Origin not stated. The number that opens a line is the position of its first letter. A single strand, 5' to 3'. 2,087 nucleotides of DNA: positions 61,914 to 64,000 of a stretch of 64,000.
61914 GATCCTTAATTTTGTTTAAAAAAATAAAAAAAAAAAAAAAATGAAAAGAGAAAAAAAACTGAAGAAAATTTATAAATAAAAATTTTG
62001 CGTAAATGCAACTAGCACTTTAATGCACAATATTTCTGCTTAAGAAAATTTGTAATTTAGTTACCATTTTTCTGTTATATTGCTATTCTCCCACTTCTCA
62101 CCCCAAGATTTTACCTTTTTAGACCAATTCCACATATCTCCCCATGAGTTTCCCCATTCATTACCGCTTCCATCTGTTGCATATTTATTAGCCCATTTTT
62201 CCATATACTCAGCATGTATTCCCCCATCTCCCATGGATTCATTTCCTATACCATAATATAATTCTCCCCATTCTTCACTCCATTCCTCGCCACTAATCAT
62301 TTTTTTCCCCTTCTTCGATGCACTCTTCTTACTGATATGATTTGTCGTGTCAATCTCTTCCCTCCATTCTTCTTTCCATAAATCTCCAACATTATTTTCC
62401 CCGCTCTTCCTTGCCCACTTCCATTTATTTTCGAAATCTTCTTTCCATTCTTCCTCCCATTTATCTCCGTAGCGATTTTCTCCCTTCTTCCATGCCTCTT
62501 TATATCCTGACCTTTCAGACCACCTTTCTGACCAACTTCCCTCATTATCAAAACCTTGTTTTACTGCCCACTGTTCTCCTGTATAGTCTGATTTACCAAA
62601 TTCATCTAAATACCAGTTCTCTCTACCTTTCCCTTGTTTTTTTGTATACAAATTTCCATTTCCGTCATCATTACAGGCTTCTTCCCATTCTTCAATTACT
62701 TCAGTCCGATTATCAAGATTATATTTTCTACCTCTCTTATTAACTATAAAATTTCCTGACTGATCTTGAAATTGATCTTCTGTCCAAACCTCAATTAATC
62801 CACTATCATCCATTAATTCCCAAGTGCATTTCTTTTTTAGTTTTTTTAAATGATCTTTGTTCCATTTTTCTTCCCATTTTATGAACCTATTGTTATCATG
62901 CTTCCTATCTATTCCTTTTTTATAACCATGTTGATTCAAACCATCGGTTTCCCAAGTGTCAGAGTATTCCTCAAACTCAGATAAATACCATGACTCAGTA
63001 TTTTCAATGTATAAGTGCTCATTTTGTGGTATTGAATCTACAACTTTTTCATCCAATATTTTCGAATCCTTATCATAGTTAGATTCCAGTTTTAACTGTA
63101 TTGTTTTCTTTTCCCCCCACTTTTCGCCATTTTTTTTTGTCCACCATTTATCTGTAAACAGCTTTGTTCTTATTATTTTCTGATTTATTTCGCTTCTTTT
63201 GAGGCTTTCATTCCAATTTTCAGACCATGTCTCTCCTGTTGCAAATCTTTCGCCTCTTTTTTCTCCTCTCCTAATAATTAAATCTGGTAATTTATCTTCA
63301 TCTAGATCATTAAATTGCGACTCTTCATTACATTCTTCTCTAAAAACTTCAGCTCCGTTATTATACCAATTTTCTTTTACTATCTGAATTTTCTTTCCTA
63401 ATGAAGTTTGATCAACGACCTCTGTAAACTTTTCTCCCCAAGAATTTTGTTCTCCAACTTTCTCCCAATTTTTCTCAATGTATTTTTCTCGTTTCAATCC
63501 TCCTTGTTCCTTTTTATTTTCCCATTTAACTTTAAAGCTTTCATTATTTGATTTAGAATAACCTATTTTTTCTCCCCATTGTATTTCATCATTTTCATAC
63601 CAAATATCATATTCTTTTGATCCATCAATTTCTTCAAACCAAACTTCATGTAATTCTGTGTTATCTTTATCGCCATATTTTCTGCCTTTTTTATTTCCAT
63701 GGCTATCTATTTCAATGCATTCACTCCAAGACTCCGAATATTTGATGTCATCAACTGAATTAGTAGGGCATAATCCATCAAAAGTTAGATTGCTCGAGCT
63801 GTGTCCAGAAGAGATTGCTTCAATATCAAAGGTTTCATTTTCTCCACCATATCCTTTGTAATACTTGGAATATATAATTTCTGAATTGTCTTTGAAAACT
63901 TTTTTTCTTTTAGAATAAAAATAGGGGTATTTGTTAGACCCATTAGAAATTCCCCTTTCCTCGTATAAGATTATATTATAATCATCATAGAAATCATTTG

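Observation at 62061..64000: Tryptophan-rich acidic/basic tandem-repeat protein running off the window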

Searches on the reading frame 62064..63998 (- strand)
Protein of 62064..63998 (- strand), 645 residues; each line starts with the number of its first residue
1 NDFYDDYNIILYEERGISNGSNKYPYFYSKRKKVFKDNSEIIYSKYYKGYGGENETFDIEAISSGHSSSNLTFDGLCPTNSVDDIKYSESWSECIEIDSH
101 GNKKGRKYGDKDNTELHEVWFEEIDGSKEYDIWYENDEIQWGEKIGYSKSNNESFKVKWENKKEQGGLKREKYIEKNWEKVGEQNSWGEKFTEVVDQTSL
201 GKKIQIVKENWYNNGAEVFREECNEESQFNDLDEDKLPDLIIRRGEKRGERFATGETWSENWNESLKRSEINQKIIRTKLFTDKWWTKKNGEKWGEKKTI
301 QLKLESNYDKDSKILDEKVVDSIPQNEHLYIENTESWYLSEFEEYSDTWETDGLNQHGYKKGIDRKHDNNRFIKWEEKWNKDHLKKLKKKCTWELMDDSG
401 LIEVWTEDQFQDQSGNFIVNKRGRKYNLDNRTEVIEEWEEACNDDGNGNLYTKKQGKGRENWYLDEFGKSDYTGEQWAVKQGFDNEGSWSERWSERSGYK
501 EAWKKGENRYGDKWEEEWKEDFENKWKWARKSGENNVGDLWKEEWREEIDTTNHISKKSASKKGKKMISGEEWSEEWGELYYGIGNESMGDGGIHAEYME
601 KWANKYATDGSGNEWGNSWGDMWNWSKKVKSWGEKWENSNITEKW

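Call 5: search_protein_families(library=pfam, proteins=[window:62064-63998:-], max_evalue=10)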
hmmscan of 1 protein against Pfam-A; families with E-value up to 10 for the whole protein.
window:62064-63998:- (645 aa): 0 families

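Call 6: find_homologous_proteins(query=window:62064-63998:-)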
Query window:62064-63998:- (645 aa): 9 proteins with E <= 0.001 among 4553 candidates.
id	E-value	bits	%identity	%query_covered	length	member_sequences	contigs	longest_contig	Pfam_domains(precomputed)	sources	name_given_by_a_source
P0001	0.0e+0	1455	100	100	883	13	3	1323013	PF28232.1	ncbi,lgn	ncbi:hypothetical protein CPHLJ_7g2820 [Cryptosporidium parvum]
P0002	0.0e+0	1222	84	100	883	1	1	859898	PF28232.1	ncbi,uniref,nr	ncbi:AT hook motif-containing [Cryptosporidium sp. chipmunk genotype I]|uniref:AT hook motif-contain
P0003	0.0e+0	1103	77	100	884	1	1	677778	PF28232.1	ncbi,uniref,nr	ncbi:uncharacterized protein cubi_02955 [Cryptosporidium ubiquitum]|uniref:Uncharacterized protein n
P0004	8.5e-288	975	69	100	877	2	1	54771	PF28232.1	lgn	-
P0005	2.8e-266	904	64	100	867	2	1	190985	PF28232.1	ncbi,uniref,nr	ncbi:hypothetical protein OJ253_2299 [Cryptosporidium canis]|uniref:Uncharacterized protein n=1 Tax=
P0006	6.5e-212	724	54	100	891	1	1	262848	-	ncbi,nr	ncbi:putative at hook motif protein [Cryptosporidium felis]|nr:putative at hook motif protein [Crypt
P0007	3.7e-179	616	50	100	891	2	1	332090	PF28232.1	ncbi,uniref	ncbi:hypothetical protein RS030_152345 [Cryptosporidium xiaoi]|uniref:Uncharacterized protein n=1 Ta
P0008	2.1e-174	600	50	99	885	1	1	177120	PF28232.1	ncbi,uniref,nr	ncbi:hypothetical protein FG386_001600 [Cryptosporidium ryanae]|uniref:uncharacterized protein n=1 T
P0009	8.9e-142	492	45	100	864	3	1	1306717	PF28232.1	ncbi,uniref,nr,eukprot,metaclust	ncbi:uncharacterized protein CMU_022800 [Cryptosporidium muris RN66]|uniref:Uncharacterized protein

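Call 8: search_protein_families(library=pfam, proteins=[P0001, P0002, P0005, P0006, P0007, P0009], max_evalue=10)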
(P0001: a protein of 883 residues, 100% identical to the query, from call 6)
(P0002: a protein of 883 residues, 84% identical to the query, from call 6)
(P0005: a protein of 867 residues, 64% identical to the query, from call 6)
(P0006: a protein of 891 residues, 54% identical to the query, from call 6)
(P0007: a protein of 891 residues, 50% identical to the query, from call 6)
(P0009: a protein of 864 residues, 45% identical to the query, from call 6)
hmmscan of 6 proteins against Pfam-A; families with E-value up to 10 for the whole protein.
P0001 (883 aa): 0 families

P0002 (883 aa): 1 family
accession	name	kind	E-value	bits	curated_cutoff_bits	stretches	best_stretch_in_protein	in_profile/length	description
PF05768.20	Glrx-like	-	0.11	13.3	26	1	185-228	12-50/77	Glutaredoxin-like domain (DUF836)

P0005 (867 aa): 0 families

P0006 (891 aa): 0 families

P0007 (891 aa): 1 family
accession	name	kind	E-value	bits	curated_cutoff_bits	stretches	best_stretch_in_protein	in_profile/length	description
PF16067.10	DUF4809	-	0.25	11.7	27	1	195-270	30-101/130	Domain of unknown function (DUF4809)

P0009 (864 aa): 1 family
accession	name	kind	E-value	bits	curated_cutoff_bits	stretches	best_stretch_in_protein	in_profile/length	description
PF01307.22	Plant_vir_prot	-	0.28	11.9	22.6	1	230-270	27-65/100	Plant viral movement protein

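Call 14: search_solved_structures(query=A1, max_evalue=1, show_alignments=2)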
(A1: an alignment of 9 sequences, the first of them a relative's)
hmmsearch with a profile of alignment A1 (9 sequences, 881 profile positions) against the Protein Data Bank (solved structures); distinct sequences matched with E-value up to 1: 2.
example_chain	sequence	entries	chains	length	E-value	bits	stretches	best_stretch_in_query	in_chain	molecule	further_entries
8rte_A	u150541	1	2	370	0.21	13.3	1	224-282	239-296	Rap105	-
1wn2_A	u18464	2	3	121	0.34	12.6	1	156-179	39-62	Peptidyl-tRNA hydrolase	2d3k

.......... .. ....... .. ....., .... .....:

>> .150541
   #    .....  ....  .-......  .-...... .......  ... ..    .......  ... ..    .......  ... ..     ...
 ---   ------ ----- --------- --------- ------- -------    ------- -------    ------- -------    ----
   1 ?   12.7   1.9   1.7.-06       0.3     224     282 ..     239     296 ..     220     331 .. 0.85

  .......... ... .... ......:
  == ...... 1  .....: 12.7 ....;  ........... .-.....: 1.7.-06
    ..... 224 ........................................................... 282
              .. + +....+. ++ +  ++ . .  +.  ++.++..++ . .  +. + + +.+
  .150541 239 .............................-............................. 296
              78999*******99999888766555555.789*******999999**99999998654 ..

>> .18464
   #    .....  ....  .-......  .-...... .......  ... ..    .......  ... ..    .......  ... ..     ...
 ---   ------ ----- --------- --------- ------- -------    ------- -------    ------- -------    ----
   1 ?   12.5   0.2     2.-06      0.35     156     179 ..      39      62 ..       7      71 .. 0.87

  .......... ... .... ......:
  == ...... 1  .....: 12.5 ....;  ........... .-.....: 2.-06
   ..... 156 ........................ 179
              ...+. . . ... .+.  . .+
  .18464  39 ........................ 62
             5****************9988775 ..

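Call 27: search_protein_representatives(alignment_id=A1)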
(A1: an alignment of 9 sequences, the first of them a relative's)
Query: 9 sequences, 881 profile positions. Proteins with E-value up to 0.001 (for the whole library): 24; up to 1e-10: 19; up to 1e-30: 6. The best 24 are listed.
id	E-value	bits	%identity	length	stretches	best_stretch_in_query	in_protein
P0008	0.0e+00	1317.4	-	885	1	1-881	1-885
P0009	0.0e+00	1149.1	-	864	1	1-881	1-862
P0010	1.8e-46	175.6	-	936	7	569-881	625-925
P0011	1.2e-39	153.1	-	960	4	669-880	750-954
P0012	3.3e-38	148.3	-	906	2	149-872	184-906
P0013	2.2e-36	142.2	-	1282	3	568-881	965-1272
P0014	1.2e-30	123.3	-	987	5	569-881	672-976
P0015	2.5e-29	118.9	-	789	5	672-881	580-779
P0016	1.7e-24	102.9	-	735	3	287-773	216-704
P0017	3.8e-24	101.8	-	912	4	517-875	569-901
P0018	1.2e-21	93.4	-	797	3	324-801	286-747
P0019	1.8e-20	89.6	-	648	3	567-875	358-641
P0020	5.0e-20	88.1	-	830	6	570-880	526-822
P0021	4.7e-18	81.6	-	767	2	325-876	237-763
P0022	5.8e-17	78.0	-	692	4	639-880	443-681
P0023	5.8e-15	71.4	-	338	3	674-880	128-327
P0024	6.6e-15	71.2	-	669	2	149-701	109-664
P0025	8.1e-15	70.9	-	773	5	679-874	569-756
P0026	2.0e-11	59.7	-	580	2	715-881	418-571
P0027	9.4e-10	54.1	-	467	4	675-873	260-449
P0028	1.0e-08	50.7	-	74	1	698-762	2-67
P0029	1.6e-06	43.4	-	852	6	571-816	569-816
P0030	4.1e-04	35.5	-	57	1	696-745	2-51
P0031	5.5e-04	35.1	-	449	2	638-812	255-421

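Call 29: list_cluster_members(proteins=[P0010, P0011, P0012, P0013, P0014, P0015, P0016, P0017, P0018, P0019])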
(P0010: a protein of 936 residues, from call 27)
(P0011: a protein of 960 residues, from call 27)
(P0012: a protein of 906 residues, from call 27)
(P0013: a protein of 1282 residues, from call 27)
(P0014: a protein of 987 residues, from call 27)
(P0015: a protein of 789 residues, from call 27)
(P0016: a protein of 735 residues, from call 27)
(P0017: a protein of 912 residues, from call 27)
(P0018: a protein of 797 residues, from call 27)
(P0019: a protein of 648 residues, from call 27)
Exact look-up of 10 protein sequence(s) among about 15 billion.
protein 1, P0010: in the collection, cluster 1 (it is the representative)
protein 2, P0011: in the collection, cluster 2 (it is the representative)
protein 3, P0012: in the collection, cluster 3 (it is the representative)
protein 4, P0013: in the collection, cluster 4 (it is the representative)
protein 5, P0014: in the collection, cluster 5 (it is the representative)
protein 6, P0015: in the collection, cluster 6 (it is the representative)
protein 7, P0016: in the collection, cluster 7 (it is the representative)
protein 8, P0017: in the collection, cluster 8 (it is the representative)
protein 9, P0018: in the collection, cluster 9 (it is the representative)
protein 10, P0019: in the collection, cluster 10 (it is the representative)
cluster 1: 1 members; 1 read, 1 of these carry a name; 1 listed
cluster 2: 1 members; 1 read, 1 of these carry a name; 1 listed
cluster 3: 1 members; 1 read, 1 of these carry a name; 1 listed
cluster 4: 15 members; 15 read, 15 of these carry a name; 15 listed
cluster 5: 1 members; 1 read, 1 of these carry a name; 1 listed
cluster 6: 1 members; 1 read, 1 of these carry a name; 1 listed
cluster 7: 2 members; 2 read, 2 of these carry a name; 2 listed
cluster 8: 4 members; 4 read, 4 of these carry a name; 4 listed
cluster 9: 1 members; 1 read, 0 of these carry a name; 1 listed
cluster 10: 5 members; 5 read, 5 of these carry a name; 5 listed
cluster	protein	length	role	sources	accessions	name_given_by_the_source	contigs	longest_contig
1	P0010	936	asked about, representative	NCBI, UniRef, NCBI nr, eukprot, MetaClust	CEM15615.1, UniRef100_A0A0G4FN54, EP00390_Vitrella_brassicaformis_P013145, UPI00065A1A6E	unnamed protein product [Vitrella brassicaformis CCMP3155] | Uncharacterized protein n=2 Tax=Vitrella brassicaformis TaxID=1169539 ... | CEM15615.1 unnamed protein product [Vitrella brassicaformis CCMP3155]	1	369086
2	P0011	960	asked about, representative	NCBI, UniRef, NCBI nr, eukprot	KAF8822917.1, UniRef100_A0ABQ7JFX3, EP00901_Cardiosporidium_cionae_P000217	hypothetical protein IE077_002057 [Cardiosporidium cionae] | Uncharacterized protein n=1 Tax=Cardiosporidium cionae TaxID=476202 RepID=A0ABQ7JFX3_9APIC | KAF8822917.1 hypothetical protein IE077_002057 [Cardiosporidium cionae]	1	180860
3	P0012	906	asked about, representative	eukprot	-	GHVS01057884.1.p1 GENE.GHVS01057884.1~~GHVS01057884.1.p1 ORF type:complete len:907 ...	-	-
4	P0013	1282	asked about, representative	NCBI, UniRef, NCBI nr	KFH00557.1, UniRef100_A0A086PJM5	putative at hook motif protein [Toxoplasma gondii VAND] | Putative at hook motif protein n=1 Tax=Toxoplasma gondii VAND TaxID=933077 ...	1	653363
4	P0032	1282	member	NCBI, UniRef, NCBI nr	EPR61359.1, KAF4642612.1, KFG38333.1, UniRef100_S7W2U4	hypothetical protein TGGT1_206640 [Toxoplasma gondii GT1] | At hook motif protein n=4 Tax=Toxoplasma gondii TaxID=5811 RepID=S7W2U4_TOXGG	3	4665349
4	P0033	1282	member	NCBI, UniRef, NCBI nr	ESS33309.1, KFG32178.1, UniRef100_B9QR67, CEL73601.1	putative at hook motif protein [Toxoplasma gondii GAB2-2007-GAL-DOM2] | AT hook motif-containing protein n=7 Tax=Toxoplasma gondii TaxID=5811 RepID=B9QR67_TOXGV | putative at hook motif protein [Toxoplasma gondii VEG]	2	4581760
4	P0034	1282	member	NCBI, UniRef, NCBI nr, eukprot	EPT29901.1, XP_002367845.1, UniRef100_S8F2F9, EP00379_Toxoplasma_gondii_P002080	hypothetical protein TGME49_206640 [Toxoplasma gondii ME49] | At hook motif protein n=1 Tax=Toxoplasma gondii (strain ATCC 50611 / Me49) TaxID=508771 ... | XP_002367845.1 hypothetical protein TGME49_206640 [Toxoplasma gondii ME49]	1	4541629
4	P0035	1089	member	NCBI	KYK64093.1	putative at hook motif protein, partial [Toxoplasma gondii TgCatPRC2]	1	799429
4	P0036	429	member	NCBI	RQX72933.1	putative at hook motif protein, partial [Toxoplasma gondii CAST]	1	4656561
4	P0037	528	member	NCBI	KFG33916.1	putative at hook motif protein, partial [Toxoplasma gondii p89]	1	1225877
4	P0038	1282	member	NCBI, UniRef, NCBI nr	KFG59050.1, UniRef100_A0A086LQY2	putative at hook motif protein [Toxoplasma gondii RUB] | Putative at hook motif protein n=1 Tax=Toxoplasma gondii RUB TaxID=935652 ...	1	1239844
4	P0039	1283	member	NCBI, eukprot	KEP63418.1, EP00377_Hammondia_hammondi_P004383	UNVERIFIED_CONTAM: hypothetical protein HHA_206640 [Hammondia hammondi] | XP_008886000.1 hypothetical protein HHA_206640 [Hammondia hammondi]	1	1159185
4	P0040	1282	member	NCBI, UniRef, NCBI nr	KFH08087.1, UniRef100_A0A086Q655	putative at hook motif protein [Toxoplasma gondii MAS] | Putative at hook motif protein n=1 Tax=Toxoplasma gondii MAS TaxID=943118 ...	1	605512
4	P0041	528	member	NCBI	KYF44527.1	putative at hook motif protein, partial [Toxoplasma gondii ARI]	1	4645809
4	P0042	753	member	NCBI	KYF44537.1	putative at hook motif protein, partial [Toxoplasma gondii ARI]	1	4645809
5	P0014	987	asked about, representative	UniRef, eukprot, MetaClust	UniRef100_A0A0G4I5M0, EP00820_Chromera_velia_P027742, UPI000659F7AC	Uncharacterized protein n=1 Tax=Chromera velia CCMP2878 TaxID=1169474 ... | Cvel_11216.t1-p1 / transcript=Cvel_11216.t1 / gene=Cvel_11216 / ... | status=active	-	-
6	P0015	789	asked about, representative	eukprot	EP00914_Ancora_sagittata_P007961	GHVO01015704.1.p1 GENE.GHVO01015704.1~~GHVO01015704.1.p1 ORF type:complete len:790 ...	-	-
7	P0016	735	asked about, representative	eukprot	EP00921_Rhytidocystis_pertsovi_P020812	GHVQ01033174.1.p1 GENE.GHVQ01033174.1~~GHVQ01033174.1.p1 ORF type:complete len:736 ...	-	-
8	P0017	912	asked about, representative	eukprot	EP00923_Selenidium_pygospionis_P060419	GHVN01106327.1.p1 GENE.GHVN01106327.1~~GHVN01106327.1.p1 ORF type:complete len:913 ...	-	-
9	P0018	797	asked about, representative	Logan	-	-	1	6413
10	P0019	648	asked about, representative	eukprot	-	GHVP01059528.1.p1 GENE.GHVP01059528.1~~GHVP01059528.1.p1 ORF type:complete len:660 ...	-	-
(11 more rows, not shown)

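Call 35: list_cluster_members(proteins=[P0020, P0021, P0022, P0023, P0024, P0025, P0026, P0027, P0029, P0031])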
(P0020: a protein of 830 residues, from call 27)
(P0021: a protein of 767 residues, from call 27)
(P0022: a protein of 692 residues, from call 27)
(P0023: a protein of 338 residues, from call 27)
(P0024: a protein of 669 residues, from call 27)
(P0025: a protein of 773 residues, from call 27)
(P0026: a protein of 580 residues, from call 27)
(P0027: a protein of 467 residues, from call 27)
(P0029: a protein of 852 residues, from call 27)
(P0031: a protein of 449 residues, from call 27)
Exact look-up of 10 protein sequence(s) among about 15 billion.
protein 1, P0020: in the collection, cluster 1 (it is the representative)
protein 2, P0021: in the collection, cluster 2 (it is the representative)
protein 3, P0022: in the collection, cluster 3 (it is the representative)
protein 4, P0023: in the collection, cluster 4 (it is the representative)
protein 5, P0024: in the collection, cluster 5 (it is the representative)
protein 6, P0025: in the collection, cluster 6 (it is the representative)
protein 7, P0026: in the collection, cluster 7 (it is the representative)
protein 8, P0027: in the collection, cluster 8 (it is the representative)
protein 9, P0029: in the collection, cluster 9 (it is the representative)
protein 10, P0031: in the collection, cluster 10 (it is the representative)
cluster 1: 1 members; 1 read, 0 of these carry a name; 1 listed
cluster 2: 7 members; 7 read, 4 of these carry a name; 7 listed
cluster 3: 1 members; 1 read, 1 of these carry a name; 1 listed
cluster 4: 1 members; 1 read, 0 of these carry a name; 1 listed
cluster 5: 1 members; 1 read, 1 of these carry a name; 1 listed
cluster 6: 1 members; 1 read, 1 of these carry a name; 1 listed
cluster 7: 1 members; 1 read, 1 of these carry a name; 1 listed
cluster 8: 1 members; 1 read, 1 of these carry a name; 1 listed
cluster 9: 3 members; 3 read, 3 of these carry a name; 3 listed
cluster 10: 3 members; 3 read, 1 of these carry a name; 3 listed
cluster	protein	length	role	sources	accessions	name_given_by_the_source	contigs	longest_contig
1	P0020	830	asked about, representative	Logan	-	-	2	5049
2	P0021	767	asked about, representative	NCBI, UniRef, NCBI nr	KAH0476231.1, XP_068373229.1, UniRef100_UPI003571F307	MAG: hypothetical protein KVP17_003903 [Porospora cf. gigantea B] | uncharacterized protein n=1 Tax=Porospora cf. gigantea B TaxID=2853592 RepID=UPI003571F307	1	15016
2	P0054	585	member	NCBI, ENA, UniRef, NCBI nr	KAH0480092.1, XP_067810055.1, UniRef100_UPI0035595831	MAG: uncharacterized protein KVP18_003716 [Porospora cf. gigantea A] | uncharacterized protein n=1 Tax=Porospora cf. gigantea A TaxID=2853593 RepID=UPI0035595831 | MAG: hypothetical protein KVP18_003716 [Porospora cf. gigantea A]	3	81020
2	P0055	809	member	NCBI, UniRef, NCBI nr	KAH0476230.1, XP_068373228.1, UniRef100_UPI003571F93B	MAG: hypothetical protein KVP17_003903 [Porospora cf. gigantea B] | uncharacterized protein n=1 Tax=Porospora cf. gigantea B TaxID=2853592 RepID=UPI003571F93B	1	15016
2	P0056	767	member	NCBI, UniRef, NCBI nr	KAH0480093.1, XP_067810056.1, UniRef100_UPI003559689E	MAG: uncharacterized protein KVP18_003716 [Porospora cf. gigantea A] | uncharacterized protein n=1 Tax=Porospora cf. gigantea A TaxID=2853593 RepID=UPI003559689E | MAG: hypothetical protein KVP18_003716 [Porospora cf. gigantea A]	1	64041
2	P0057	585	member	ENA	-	-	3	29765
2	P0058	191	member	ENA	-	-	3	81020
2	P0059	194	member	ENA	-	-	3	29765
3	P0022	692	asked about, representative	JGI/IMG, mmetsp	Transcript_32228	Transcript_32228/g.94203 ORF Transcript_32228/g.94203 Transcript_32228/m.94203 ...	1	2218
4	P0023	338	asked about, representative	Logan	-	-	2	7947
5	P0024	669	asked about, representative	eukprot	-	GHVS01080458.1.p1 GENE.GHVS01080458.1~~GHVS01080458.1.p1 ORF type:complete len:670 ...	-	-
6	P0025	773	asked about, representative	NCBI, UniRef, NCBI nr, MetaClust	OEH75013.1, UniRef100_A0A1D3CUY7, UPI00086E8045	AT hook motif-containing protein [Cyclospora cayetanensis] | AT hook motif-containing protein n=1 Tax=Cyclospora cayetanensis TaxID=88456 ... | status=active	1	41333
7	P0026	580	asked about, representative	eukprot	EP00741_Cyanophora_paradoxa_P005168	tig00000863_g5010.t1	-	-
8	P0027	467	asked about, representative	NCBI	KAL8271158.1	hypothetical protein Esti_004926 [Eimeria stiedai]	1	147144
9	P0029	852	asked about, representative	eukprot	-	GHVH01001277.1.p1 GENE.GHVH01001277.1~~GHVH01001277.1.p1 ORF type:complete len:853 ...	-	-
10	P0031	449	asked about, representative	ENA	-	-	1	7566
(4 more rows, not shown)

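Call 37: search_protein_families(library=pfam, proteins=[P0010, P0013, P0014, P0026, P0031, P0022, P0029, P0011], max_evalue=1)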
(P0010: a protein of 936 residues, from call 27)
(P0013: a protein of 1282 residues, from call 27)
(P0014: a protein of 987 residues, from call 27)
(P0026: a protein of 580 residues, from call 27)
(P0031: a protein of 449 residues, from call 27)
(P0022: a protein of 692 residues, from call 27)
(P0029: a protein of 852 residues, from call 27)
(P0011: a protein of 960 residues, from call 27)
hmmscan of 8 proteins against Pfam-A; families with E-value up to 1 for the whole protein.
P0010 (936 aa): 0 families

P0013 (1282 aa): 0 families

P0014 (987 aa): 0 families

P0026 (580 aa): 2 families
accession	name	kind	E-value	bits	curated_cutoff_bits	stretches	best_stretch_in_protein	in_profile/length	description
PF23580.1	Znf_XAF1_N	-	0.027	14.4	27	1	68-92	3-27/30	XIAP-associated factor 1-like, N-terminal zinc finger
PF13913.12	zf-C2HC_2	-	0.062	13.5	27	1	73-93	5-25/25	zinc-finger of a C2HC-type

P0031 (449 aa): 0 families

P0022 (692 aa): 0 families

P0029 (852 aa): 0 families

P0011 (960 aa): 0 families
